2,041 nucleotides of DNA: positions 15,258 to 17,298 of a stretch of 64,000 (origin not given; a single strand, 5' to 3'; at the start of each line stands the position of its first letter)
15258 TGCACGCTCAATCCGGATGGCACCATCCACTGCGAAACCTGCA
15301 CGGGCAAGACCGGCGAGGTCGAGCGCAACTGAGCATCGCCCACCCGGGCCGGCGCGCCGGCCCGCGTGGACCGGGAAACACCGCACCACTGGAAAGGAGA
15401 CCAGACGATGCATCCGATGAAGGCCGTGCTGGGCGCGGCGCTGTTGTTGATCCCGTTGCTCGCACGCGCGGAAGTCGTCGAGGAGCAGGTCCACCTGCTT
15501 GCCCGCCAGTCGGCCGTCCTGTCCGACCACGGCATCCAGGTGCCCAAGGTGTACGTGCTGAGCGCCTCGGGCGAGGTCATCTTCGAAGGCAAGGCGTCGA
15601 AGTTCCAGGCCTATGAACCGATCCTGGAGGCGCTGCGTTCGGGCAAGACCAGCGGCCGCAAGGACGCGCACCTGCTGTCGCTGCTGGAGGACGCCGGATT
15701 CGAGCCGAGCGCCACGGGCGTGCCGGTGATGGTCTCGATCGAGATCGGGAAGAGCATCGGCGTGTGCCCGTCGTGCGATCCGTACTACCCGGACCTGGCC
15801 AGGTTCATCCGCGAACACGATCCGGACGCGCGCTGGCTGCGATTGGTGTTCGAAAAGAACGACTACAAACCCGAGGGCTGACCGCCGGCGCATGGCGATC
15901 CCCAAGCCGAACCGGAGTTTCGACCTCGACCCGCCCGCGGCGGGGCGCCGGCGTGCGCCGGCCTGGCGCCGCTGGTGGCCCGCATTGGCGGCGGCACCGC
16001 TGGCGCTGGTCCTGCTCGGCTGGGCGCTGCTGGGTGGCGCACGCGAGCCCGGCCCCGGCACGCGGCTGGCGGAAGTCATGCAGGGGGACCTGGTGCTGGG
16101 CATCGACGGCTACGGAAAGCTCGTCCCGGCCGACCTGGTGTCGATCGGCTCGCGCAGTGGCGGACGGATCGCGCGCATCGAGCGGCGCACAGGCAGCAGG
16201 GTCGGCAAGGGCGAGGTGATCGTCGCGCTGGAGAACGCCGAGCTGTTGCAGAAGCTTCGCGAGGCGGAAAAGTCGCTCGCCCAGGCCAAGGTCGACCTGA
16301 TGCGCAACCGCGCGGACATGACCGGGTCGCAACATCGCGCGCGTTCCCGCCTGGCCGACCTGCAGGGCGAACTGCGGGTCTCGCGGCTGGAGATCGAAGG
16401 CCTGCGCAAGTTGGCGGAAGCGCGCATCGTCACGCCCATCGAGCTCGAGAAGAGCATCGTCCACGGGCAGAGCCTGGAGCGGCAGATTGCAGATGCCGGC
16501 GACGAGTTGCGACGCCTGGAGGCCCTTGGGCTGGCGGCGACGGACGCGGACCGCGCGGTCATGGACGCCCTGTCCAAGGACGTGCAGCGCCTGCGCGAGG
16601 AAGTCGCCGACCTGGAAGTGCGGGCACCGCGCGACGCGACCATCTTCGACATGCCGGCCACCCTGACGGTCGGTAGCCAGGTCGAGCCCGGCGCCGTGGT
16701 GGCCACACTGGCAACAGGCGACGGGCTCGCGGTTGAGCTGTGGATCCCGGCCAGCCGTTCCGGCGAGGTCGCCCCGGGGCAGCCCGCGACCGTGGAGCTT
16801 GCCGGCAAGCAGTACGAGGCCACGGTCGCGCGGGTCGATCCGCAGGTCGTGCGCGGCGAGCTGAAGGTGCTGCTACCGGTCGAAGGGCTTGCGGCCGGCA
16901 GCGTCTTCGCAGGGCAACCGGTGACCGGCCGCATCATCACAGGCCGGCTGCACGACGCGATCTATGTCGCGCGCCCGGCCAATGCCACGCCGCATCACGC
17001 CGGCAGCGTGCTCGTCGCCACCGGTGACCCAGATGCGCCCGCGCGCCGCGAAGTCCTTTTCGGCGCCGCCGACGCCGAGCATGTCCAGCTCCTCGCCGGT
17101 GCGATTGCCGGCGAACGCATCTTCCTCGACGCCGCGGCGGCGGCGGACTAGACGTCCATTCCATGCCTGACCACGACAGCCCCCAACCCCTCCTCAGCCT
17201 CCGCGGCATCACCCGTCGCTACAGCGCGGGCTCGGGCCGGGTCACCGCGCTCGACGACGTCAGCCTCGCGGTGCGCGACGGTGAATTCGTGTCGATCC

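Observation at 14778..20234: Triplet of Sec-signal 4-Cys mini-peptides leading an operon with a CPxC periplasmic protein and a HlyD / ABC / double-FtsX exporter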

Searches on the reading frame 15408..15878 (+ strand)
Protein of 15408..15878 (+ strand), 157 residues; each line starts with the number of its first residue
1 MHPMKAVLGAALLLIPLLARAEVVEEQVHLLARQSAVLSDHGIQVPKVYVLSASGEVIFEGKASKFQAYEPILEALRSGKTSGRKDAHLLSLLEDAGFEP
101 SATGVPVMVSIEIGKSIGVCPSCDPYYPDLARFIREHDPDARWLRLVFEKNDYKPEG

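Call 3: search_protein_families(library=pfam, proteins=[window:15408-15878:+], max_evalue=1)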
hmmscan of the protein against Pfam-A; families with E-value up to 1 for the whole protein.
window:15408-15878:+ (157 aa): 2 families
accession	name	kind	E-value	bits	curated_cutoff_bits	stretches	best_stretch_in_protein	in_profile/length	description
PF23475.1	zf-Tbcl_FmdE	-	0.05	13.5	23.2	1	115-128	5-18/35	FmdE treble clef zinc finger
PF23658.1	PDZ_CPAF_rel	-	0.33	11.4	27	0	38-53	11-26/120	CPAF-like PDZ domain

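Call 4: search_protein_families(library=ncbifam, proteins=[window:15408-15878:+], max_evalue=1)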
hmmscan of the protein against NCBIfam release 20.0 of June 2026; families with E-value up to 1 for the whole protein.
window:15408-15878:+ (157 aa): 0 families

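Call 6: find_homologous_proteins(query=window:15408-15878:+)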
Query window:15408-15878:+ (157 aa): 1 proteins with E <= 0.001 among 263 candidates.
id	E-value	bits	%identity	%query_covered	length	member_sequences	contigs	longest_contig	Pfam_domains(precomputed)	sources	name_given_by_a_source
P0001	8.6e-97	339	99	100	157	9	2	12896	-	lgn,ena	-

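Call 7: find_encoding_contigs(protein=P0001, flank=10000, max_places=10)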
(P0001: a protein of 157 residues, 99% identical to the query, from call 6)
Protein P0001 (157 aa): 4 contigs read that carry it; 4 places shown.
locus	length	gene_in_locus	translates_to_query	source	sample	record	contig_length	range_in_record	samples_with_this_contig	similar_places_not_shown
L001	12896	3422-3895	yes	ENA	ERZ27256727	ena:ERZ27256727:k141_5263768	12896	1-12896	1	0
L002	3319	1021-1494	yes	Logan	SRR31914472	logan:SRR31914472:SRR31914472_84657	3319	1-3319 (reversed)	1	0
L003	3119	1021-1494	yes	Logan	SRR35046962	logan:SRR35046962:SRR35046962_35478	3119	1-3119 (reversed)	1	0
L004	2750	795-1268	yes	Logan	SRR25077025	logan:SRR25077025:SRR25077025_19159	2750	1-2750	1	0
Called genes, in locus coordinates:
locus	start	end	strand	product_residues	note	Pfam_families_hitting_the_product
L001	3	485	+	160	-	?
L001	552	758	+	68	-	PF07311:Dodecin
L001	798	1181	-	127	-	PF04138:GtrA_DPMS_TM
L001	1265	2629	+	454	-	PF00483:NTP_transferase, PF01128:IspD, PF12804:NTP_transf_3, PF25084:LbH_EIF2B (faint), PF25087:GMPPB_C, PF00132:Hexapep, PF14602:Hexapep_2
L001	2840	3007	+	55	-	-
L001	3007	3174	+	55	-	-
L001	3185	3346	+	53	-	-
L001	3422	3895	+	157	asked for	-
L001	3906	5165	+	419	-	PF25973:BSH_CzcB (weak)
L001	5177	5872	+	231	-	PF00005:ABC_tran, PF02463:SMC_N (faint), PF13304:AAA_21 (faint)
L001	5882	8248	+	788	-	PF12704:MacB_PCD (weak), PF02687:FtsX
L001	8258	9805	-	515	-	PF08448:PAS_4, PF00512:HisKA, PF02518:HATPase_c, PF00072:Response_reg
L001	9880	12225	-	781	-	PF04945:YHS, PF19335:HMBD, PF12710:HAD (faint), PF00122:E1-E2_ATPase, PF00702:Hydrolase, PF08282:Hydrolase_3 (faint)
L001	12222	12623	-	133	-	PF00376:MerR, PF13411:MerR_1, PF09278:MerR-DNA-bind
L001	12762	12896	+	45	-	?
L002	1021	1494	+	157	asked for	-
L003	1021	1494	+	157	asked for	-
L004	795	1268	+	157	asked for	-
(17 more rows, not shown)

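Call 19: find_related_loci(query=A2, collection=genome_contigs, flank=10000)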
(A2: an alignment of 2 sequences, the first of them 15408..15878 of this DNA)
Query A2 (157 aa) in genome_contigs; peptide patterns used: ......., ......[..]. (x = any residue, [..] = any of these).
266 stretches matched a pattern, but none encodes a relative of the query by tblastn (E <= 1e-3).

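Call 23: find_related_loci(query=A2, collection=metagenome_contigs, flank=10000)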
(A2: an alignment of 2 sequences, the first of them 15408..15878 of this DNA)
Query A2 (157 aa) in metagenome_contigs; peptide patterns used: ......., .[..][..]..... (x = any residue, [..] = any of these).
465 stretches matched a pattern; 1 encode a relative of the query (tblastn E <= 1e-3); 1 distinct loci.
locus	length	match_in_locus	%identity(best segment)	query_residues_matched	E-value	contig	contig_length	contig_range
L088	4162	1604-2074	43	4-153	2e-39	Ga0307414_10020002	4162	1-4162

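Call 54: predict_structure(protein=window:15471-15878:+)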
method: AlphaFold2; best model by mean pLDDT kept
length: 136 residues; sequences in the alignment: 1
mean_pLDDT: 44.1   pTM: 0.34
mean pLDDT of the five models: 44.1, 42.5, 41.2, 39.5, 35.7
residues with pLDDT >= 90: 0; 70-90: 0; 50-70: 38; < 50: 98
segments of 3 or more residues with pLDDT < 50: 1-6, 30-37, 52-110, 116-136
pLDDT, mean of each block of 10 residues (from residue 1): 50 59 54 48 52 44 38 43 36 35 43 50 31 30
secondary structure, 60 per line:
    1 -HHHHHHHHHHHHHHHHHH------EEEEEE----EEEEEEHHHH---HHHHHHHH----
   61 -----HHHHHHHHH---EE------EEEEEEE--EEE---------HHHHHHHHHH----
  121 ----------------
elements in order: H2-19 E26-31 E36-41 H42-45 H49-56 H66-74 E86-92 E95-97 H107-116

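Call 55: search_solved_structures(query=A5, max_evalue=10, show_alignments=3)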
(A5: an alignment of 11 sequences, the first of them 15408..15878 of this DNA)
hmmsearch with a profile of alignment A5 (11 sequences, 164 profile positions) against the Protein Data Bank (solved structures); distinct sequences matched with E-value up to 10: 5.
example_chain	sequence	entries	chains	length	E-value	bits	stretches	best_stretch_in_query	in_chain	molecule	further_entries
6i1c_A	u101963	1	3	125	0.29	13.9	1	92-156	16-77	thioredoxin f2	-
6ali_A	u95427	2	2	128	0.52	13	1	125-157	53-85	Thioredoxin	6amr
6lyw_A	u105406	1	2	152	0.77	12.5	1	72-157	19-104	Thioredoxin-like 2-1, chloroplastic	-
6lyx_A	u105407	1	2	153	0.78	12.5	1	72-157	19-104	Thioredoxin-like 2-1, chloroplastic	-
2f51_A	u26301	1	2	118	1.4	11.6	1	110-158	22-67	thioredoxin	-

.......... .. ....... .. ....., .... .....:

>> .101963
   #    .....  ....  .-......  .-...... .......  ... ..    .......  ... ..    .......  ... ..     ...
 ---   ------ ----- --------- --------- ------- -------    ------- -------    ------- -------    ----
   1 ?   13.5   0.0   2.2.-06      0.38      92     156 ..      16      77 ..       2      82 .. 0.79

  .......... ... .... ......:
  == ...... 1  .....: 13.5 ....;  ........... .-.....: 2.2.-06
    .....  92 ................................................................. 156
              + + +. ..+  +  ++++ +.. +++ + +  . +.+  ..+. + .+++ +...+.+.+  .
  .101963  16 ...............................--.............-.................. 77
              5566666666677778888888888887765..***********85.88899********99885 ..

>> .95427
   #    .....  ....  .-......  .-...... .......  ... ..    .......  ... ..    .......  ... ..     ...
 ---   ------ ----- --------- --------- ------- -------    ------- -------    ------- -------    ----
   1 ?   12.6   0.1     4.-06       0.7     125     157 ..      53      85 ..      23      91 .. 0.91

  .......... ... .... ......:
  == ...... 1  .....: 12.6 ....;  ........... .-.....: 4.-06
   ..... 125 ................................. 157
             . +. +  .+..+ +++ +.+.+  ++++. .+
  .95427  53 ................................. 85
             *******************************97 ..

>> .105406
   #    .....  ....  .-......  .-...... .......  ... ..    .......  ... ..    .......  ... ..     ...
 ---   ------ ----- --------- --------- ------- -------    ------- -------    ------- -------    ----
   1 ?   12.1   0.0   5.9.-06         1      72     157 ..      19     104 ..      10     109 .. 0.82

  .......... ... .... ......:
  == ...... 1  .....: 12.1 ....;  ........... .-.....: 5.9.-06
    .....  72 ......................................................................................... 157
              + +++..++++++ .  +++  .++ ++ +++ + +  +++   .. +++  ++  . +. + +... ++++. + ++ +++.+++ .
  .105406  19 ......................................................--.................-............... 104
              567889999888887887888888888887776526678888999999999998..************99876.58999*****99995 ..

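Call 56: search_protein_families(library=pfam, alignment_id=A5, max_evalue=1)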
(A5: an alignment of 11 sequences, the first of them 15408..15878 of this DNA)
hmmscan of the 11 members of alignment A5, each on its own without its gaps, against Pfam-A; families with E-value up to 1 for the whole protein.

A. member 1, window:15408-15878:+ (157 aa): 2 families
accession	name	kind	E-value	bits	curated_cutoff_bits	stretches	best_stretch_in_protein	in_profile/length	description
PF23475.1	zf-Tbcl_FmdE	-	0.05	13.5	23.2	1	115-128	5-18/35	FmdE treble clef zinc finger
PF23658.1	PDZ_CPAF_rel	-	0.33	11.4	27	0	38-53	11-26/120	CPAF-like PDZ domain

B. families by the number of members that match (of 11 scanned): 4 families
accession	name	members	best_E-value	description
PF23475.1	zf-Tbcl_FmdE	3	0.036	FmdE treble clef zinc finger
PF19981.4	DUF6417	1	0.16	Family of unknown function (DUF6417)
PF20056.4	DUF6455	1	0.19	Family of unknown function (DUF6455)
PF23658.1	PDZ_CPAF_rel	1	0.33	CPAF-like PDZ domain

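Call 71: search_protein_families(library=pfam, proteins=[L088:108-743:+], max_evalue=0.01)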
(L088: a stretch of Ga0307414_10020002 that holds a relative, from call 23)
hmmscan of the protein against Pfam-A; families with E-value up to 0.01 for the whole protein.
L088:108-743:+ (212 aa): 1 family
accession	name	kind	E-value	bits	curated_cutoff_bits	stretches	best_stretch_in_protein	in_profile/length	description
PF01161.25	PBP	-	3.4e-35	121.8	24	1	15-200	3-135/135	Phosphatidylethanolamine-binding protein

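Call 85: search_dna_similar(query=window:15408-15878:+, collection=plasmids, mode=protein, max_evalue=0.001)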
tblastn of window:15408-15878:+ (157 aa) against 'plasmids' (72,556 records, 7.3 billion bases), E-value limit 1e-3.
No match.

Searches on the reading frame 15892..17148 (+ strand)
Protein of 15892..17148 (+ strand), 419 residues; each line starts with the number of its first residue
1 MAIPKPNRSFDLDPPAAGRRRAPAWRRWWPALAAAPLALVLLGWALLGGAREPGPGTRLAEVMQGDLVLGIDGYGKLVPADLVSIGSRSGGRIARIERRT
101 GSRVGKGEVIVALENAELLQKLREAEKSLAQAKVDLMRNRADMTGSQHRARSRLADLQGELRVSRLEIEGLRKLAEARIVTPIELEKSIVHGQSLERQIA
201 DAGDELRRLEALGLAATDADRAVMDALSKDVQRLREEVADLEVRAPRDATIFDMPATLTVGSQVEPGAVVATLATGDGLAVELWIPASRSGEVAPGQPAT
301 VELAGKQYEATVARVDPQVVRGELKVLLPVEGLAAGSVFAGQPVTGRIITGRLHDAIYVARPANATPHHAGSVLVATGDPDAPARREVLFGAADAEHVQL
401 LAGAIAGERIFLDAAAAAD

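Call 3: search_protein_families(library=pfam, proteins=[window:15892-17148:+], max_evalue=1)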
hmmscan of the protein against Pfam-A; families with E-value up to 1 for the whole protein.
window:15892-17148:+ (419 aa): 3 families
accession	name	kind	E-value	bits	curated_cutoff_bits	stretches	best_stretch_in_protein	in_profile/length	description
PF13437.12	HlyD_3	-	2.6e-14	54.3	22.2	1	243-321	2-82/106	HlyD family secretion protein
PF16576.10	HlyD_D23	-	6e-09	35.9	30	1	82-319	19-188/214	Barrel-sandwich domain of CusB or HlyD membrane-fusion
PF15898.10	PRKG1_interact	-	0.14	13.3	32.4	0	147-213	13-79/101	cGMP-dependent protein kinase interacting domain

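Call 4: search_protein_families(library=ncbifam, proteins=[window:15892-17148:+], max_evalue=1)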
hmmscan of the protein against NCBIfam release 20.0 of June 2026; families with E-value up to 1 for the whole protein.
window:15892-17148:+ (419 aa): 15 families
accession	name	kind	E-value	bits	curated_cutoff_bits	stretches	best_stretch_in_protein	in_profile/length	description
TIGR01730.1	RND_mfp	subfamily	2.4e-23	82.6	94.9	2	215-413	109-308/322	efflux RND transporter periplasmic adaptor subunit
TIGR01843.1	type_I_hlyD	subfamily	2.1e-12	46.8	208.65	2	221-308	251-338/422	HlyD family type I secretion periplasmic adaptor subunit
NF002939.0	PRK03598.1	equivalog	1.6e-09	37.4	393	1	82-317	44-282/332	secretion protein HlyD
TIGR00998.1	8a0101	subfamily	1.9e-09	37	390.8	1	78-316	38-282/334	EmrA/EmrK family multidrug efflux transporter periplasmic adaptor subunit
NF007785.0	PRK10476.1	equivalog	4.1e-09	35.7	376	1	78-309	44-275/347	multidrug transporter subunit MdtN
TIGR03794.1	NHLM_micro_HlyD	equivalog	5.2e-09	35.5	156.2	2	72-137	47-113/421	NHLP bacteriocin system secretion protein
TIGR00999.1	8a0102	subfamily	5.8e-09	35.5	319.3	1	221-410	71-262/271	CzcB/NccB family metal efflux transporter periplasmic adaptor subunit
NF038010.1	ABC_adapt_DarC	equivalog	9.1e-08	31.2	450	1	78-411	68-401/417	darobactin export ABC transporter periplasmic adaptor subunit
NF045680.1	DiMtlExpIhpB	equivalog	0.00027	20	450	1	340-409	238-305/326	divalent metal ion exporter adaptor subunit IhpB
NF008589.1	PRK11556.1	equivalog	0.00032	19.7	391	1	71-158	73-160/392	MdtA/MuxA family multidrug efflux RND transporter periplasmic adaptor subunit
NF008606.0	PRK11578.1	equivalog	0.0037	16.5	342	1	42-148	21-127/371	macrolide transporter subunit MacA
NF045904.1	RND-peri-MexE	equivalog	0.0073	15.2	714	1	58-144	39-125/390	multidrug efflux RND transporter periplasmic adaptor subunit MexE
TIGR02169.1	SMC_prok_A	equivalog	0.013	13.2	729.4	1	101-236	659-787/1165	chromosome segregation protein SMC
NF045487.1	ASRP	equivalog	0.042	12.5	300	1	116-244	347-475/593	archaea-specific SMC-related protein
NF052320.1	Cbp1_fam_LP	subfamily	0.23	10.9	90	1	119-243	60-172/286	Cbp1 family collagen-binding glycoprotein adhesin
